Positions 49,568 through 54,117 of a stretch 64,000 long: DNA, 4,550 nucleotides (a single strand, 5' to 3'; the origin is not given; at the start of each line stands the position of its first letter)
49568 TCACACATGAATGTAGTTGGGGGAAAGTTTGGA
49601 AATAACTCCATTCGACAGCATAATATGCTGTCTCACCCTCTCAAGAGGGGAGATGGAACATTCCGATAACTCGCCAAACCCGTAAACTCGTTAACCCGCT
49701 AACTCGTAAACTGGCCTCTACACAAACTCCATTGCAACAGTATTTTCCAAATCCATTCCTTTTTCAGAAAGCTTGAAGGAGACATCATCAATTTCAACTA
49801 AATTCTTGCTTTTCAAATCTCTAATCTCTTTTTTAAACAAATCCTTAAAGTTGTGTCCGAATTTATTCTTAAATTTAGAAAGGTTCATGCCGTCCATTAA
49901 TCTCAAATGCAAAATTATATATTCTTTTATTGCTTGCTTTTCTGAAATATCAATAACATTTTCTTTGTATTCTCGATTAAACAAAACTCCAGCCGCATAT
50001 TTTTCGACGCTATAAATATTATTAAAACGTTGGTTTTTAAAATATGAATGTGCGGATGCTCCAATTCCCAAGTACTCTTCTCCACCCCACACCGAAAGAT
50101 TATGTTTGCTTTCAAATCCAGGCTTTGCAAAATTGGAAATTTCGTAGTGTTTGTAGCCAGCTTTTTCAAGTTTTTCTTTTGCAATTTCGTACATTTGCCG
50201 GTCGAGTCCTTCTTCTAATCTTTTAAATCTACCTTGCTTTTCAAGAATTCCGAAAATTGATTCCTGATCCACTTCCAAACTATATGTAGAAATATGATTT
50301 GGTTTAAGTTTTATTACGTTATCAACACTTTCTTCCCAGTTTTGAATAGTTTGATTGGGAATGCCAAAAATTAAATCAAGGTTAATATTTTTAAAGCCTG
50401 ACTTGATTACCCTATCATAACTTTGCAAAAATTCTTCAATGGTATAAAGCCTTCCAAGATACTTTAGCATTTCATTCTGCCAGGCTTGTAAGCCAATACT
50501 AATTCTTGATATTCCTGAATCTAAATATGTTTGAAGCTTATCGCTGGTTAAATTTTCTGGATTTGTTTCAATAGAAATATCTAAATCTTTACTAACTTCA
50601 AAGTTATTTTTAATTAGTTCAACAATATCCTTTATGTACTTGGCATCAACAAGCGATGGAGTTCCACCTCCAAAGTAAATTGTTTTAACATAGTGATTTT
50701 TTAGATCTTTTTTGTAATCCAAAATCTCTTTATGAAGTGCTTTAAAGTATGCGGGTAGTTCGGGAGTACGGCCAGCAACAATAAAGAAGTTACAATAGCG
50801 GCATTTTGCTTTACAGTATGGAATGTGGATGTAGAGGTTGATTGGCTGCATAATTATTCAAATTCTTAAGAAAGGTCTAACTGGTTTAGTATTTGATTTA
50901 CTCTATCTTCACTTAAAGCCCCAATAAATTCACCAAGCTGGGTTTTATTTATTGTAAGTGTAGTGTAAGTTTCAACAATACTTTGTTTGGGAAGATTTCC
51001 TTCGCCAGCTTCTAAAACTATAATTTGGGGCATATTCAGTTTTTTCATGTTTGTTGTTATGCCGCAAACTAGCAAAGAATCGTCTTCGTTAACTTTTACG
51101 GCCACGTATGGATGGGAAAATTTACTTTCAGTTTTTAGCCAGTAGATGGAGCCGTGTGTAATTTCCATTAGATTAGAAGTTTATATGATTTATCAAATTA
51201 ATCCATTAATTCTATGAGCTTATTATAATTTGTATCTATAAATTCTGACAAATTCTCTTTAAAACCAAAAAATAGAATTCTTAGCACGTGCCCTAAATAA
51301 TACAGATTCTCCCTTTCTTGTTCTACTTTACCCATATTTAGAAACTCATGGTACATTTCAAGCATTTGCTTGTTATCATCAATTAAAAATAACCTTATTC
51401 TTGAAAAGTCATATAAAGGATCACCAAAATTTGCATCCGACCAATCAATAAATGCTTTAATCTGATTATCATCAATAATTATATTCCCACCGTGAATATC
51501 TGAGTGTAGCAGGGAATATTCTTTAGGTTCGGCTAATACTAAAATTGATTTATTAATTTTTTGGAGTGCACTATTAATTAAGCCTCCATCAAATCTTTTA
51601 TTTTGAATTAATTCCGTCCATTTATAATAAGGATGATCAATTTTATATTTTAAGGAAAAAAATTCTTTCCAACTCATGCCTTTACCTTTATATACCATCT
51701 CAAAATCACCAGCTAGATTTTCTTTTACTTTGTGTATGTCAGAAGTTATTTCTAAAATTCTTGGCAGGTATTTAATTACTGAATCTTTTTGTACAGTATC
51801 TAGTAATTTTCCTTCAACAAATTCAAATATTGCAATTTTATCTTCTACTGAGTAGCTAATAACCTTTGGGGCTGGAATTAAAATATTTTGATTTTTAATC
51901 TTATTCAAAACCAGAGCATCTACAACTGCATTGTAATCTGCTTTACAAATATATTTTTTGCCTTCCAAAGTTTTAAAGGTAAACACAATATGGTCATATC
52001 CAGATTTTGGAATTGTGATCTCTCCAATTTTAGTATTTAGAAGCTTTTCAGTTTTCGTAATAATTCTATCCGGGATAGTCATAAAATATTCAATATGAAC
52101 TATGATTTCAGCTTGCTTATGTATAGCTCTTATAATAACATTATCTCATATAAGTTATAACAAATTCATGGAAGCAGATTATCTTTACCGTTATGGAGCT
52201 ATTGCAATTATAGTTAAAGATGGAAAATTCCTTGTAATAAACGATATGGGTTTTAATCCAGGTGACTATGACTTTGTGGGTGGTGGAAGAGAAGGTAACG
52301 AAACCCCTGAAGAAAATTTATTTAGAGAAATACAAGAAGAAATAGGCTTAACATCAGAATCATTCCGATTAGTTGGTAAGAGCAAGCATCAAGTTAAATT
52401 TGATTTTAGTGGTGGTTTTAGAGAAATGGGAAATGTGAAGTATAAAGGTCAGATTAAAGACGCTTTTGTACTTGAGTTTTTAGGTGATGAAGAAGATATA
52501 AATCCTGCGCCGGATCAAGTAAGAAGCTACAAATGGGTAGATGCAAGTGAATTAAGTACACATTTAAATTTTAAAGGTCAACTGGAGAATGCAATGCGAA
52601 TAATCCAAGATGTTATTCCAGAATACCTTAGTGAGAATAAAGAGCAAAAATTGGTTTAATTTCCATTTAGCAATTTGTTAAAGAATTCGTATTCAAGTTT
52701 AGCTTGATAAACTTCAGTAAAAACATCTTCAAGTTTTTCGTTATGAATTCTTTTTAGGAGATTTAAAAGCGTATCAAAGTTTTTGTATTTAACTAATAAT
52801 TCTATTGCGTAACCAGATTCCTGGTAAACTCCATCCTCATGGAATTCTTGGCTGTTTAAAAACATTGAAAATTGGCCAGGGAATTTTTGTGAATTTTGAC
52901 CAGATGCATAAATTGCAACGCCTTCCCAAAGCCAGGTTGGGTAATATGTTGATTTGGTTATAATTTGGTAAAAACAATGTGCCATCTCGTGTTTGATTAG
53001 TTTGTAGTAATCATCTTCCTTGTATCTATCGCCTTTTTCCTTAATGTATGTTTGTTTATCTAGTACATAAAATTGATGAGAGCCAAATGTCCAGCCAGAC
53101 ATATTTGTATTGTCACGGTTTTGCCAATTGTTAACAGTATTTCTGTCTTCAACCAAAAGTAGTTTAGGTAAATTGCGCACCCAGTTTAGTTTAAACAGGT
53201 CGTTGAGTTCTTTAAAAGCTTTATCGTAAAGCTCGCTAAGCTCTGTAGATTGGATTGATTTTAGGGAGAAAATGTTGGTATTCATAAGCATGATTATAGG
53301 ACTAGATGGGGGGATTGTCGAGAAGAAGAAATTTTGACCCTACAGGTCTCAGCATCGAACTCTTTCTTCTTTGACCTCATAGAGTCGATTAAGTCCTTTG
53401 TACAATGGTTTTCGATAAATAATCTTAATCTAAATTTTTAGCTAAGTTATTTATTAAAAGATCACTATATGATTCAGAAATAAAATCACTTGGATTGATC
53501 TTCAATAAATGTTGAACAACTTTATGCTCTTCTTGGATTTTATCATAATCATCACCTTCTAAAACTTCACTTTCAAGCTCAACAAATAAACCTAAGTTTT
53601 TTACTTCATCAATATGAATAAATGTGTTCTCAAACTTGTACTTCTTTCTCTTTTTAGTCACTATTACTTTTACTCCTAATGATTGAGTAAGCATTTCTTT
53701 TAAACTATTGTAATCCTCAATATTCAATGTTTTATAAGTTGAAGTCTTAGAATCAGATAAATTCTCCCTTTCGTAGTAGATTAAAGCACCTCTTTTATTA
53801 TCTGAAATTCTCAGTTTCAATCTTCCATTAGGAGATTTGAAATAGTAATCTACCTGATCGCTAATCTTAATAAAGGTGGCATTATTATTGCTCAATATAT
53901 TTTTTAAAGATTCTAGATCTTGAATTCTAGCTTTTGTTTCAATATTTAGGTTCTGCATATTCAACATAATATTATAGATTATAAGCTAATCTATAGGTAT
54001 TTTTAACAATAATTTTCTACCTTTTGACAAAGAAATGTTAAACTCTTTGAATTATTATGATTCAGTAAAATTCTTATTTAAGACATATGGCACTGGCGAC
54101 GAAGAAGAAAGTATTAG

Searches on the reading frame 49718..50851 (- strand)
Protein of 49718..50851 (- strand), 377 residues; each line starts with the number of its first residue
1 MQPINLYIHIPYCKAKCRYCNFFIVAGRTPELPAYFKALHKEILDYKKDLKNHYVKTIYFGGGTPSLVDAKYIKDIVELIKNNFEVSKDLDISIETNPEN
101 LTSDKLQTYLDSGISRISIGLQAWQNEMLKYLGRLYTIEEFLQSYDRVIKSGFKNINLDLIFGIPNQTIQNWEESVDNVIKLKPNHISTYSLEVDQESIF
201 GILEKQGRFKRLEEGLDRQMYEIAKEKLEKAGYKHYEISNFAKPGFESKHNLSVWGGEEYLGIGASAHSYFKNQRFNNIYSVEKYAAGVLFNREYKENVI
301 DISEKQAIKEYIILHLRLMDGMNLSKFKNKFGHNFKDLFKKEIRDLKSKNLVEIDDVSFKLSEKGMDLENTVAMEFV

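Call 8: search_protein_families(library=pfam, proteins=[window:49718-50851:-], max_evalue=0.01)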
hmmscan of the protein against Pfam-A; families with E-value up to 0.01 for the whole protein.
window:49718-50851:- (377 aa): 3 families
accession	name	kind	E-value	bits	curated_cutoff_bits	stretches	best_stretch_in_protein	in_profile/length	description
PF04055.27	Radical_SAM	-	2.1e-27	96.7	29.5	1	7-177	1-164/166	Radical SAM superfamily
PF06969.22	HemN_C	-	1.5e-13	51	24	1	302-368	1-67/67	HemN C-terminal domain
PF13353.11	Fer4_12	-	0.0011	19.7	22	1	9-90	11-86/137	4Fe-4S single cluster domain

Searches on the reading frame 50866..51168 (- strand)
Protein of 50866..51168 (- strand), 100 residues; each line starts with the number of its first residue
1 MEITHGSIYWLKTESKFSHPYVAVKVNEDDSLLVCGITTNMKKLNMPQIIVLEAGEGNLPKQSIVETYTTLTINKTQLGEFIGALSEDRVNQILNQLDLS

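Call 8: search_protein_families(library=pfam, proteins=[window:50866-51168:-], max_evalue=0.01)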
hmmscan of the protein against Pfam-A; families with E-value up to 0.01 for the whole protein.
window:50866-51168:- (100 aa): 1 family
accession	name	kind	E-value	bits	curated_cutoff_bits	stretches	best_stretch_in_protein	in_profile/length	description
PF02452.23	PemK_toxin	-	1.1e-08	35.7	23.1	1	6-99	3-107/109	PemK-like, MazF-like toxin of type II toxin-antitoxin system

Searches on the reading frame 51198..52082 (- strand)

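Call 8: search_protein_families(library=pfam, proteins=[window:51198-52082:-], max_evalue=0.01)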
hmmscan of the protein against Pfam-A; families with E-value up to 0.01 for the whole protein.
window:51198-52082:- (294 aa): 3 families
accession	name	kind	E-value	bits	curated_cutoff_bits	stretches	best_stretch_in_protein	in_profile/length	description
PF01636.29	APH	-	3.2e-15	57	23.2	1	59-230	44-210/239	Phosphotransferase enzyme family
PF03881.20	Fructosamin_kin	-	4.7e-07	29.8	22.4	1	64-269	69-266/288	Fructosamine kinase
PF03109.22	ABC1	-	0.0099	15.5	22.9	0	187-214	184-211/244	ABC1 atypical kinase-like domain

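Call 26: search_protein_families(library=padloc, proteins=[window:51198-52082:-], max_evalue=0.01)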
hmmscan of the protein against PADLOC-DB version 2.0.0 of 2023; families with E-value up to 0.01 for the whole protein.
window:51198-52082:- (294 aa): 0 families

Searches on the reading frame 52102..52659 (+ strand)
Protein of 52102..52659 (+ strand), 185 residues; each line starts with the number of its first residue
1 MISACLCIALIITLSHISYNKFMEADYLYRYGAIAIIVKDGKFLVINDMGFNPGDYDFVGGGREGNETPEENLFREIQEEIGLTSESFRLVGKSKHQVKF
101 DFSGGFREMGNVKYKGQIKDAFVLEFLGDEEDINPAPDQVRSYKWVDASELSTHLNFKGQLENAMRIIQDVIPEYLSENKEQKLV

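Call 8: search_protein_families(library=pfam, proteins=[window:52102-52659:+], max_evalue=0.01)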
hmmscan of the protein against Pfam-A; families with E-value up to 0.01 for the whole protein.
window:52102-52659:+ (185 aa): 1 family
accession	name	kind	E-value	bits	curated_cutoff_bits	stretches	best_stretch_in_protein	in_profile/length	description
PF00293.34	NUDIX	-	8.1e-14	52.2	21.1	1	32-153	5-119/134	NUDIX domain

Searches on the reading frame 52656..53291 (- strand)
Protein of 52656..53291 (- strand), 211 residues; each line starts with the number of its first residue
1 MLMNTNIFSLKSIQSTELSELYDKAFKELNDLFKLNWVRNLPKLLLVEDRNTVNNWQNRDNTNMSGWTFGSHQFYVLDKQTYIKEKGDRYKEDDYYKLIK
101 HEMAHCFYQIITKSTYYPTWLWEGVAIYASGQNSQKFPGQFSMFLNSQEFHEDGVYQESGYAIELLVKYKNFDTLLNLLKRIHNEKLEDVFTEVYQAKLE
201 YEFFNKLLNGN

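Call 8: search_protein_families(library=pfam, proteins=[window:52656-53291:-], max_evalue=0.01)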
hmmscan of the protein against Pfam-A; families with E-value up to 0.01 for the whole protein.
window:52656-53291:- (211 aa): 2 families
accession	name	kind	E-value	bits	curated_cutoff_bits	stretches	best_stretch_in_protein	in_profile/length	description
PF13485.12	Peptidase_MA_2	-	3.3e-05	24.2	32.4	1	99-141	70-114/201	Peptidase MA superfamily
PF10543.14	ORF6N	-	0.001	19.8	27.8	0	83-113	32-62/86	ORF6N domain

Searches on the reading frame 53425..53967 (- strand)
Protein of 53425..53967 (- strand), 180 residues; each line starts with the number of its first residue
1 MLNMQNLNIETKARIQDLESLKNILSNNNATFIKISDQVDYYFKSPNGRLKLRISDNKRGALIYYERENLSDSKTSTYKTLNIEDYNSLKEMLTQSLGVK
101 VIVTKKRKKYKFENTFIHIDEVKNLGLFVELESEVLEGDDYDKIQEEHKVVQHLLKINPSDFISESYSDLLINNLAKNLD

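Call 8: search_protein_families(library=pfam, proteins=[window:53425-53967:-], max_evalue=0.01)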
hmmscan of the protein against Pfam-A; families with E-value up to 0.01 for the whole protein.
window:53425-53967:- (180 aa): 1 family
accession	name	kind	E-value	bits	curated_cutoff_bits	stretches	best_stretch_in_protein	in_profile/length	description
PF01928.26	CYTH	-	4e-17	63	23.2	1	7-160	2-173/179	CYTH domain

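Call 26: search_protein_families(library=padloc, proteins=[window:53425-53967:-], max_evalue=0.01)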
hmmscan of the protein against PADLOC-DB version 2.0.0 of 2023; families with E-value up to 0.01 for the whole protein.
window:53425-53967:- (180 aa): 0 families
